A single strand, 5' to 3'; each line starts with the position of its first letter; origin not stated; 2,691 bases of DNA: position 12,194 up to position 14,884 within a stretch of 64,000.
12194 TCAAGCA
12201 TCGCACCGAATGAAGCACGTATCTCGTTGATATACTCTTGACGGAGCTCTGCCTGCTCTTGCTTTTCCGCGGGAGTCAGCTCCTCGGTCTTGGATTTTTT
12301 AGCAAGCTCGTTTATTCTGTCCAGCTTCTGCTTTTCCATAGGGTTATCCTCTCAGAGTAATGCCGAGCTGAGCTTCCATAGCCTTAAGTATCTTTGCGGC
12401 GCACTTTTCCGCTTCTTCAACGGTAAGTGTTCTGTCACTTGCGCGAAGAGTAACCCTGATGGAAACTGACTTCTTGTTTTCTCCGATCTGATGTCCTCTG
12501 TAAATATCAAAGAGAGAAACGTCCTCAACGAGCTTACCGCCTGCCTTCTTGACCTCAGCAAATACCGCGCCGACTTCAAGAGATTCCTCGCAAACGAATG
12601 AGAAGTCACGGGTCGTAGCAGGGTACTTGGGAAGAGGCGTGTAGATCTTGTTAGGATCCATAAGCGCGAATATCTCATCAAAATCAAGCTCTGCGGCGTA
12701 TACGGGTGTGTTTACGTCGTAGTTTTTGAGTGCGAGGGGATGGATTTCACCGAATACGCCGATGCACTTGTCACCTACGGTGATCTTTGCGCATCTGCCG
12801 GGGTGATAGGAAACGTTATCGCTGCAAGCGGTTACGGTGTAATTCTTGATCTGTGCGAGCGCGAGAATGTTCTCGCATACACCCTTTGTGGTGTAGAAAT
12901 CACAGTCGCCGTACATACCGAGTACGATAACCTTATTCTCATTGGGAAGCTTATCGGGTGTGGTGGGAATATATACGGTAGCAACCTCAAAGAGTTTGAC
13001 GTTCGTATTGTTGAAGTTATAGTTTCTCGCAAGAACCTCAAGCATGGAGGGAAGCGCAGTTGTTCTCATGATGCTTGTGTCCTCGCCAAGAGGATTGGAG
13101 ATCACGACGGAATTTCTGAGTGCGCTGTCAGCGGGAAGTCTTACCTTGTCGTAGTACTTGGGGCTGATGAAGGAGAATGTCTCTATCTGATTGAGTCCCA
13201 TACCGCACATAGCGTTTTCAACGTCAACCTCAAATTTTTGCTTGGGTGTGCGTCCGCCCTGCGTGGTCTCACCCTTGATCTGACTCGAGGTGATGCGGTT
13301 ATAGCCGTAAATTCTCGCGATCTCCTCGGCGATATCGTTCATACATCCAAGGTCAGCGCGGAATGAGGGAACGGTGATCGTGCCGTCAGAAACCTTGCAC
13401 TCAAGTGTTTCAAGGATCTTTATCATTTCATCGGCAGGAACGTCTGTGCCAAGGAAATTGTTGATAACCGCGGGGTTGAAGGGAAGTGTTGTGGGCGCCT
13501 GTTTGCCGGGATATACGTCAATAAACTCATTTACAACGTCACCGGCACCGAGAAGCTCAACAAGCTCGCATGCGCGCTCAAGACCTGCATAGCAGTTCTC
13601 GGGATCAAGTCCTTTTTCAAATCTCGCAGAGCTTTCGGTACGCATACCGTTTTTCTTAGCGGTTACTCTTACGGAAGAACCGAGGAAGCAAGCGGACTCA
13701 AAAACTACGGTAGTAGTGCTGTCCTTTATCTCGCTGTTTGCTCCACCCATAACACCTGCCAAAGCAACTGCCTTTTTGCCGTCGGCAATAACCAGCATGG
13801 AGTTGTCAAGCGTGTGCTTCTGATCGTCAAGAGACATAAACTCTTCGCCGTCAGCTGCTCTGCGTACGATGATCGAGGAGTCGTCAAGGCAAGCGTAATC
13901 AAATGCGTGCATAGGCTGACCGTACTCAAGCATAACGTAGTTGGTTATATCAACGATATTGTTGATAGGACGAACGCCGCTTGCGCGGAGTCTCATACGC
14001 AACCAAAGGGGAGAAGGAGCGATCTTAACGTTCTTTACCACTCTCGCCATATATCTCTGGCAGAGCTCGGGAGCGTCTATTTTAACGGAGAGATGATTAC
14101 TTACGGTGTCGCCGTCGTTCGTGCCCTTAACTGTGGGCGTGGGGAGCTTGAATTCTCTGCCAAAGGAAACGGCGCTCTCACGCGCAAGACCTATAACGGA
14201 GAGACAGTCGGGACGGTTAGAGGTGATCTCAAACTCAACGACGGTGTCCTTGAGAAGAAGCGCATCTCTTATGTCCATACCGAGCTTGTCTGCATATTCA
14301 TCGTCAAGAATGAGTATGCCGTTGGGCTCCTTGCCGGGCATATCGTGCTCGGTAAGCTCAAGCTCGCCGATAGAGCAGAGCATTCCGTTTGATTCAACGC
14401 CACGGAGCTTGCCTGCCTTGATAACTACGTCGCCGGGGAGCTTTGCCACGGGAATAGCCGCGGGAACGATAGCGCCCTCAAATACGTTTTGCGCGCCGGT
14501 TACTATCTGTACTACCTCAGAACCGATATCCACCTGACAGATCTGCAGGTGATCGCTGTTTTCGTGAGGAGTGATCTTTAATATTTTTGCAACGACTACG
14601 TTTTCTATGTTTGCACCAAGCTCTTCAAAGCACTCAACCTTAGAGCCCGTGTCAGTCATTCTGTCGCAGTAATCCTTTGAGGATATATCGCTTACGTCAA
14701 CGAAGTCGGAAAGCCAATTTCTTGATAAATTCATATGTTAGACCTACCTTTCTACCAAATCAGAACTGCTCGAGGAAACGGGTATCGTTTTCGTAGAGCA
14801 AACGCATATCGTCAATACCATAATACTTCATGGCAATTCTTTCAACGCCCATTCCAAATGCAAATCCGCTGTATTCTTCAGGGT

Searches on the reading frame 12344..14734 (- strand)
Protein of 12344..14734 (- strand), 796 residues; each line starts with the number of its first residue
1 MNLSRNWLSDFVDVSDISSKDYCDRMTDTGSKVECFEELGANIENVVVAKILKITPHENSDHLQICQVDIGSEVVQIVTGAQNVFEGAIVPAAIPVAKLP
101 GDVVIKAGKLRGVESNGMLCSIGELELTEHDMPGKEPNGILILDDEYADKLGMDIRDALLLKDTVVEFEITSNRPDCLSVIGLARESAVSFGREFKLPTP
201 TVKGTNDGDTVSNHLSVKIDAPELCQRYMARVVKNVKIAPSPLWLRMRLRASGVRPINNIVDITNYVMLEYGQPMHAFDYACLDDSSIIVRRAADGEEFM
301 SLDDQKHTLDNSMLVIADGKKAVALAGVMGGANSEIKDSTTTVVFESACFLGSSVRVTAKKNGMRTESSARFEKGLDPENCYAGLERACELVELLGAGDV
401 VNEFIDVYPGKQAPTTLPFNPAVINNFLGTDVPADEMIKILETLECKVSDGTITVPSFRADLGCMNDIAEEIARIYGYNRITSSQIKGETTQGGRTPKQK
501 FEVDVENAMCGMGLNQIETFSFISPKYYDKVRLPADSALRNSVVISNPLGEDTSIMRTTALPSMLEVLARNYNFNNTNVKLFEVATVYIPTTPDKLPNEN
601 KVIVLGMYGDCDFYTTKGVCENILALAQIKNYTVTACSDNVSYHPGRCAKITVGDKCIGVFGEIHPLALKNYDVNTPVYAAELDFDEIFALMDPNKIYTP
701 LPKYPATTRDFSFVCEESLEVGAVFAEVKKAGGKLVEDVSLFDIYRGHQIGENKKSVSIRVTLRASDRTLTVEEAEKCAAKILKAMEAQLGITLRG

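Call 85: search_protein_families(library=pfam, proteins=[window:12344-14734:-], max_evalue=0.00001)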
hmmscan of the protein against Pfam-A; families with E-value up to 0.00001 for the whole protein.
window:12344-14734:- (796 aa): 5 families
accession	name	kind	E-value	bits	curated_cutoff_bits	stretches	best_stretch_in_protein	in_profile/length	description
PF03483.22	B3_4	-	2.6e-69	232.7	29.3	1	225-393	2-170/174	B3/4 domain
PF17759.6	tRNA_synthFbeta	-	1.4e-63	214.7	22.4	1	481-685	1-214/214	Phenylalanyl tRNA synthetase beta chain CLM domain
PF03147.19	FDX-ACB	-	2e-28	99.1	31.1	1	702-795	1-94/94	Ferredoxin-fold anticodon binding domain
PF03484.21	B5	-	2.2e-18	66.7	28.6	1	419-478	3-67/67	tRNA synthetase B5 domain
PF01588.26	tRNA_bind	-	1.1e-16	61.2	27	1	46-127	1-79/96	Putative tRNA binding domain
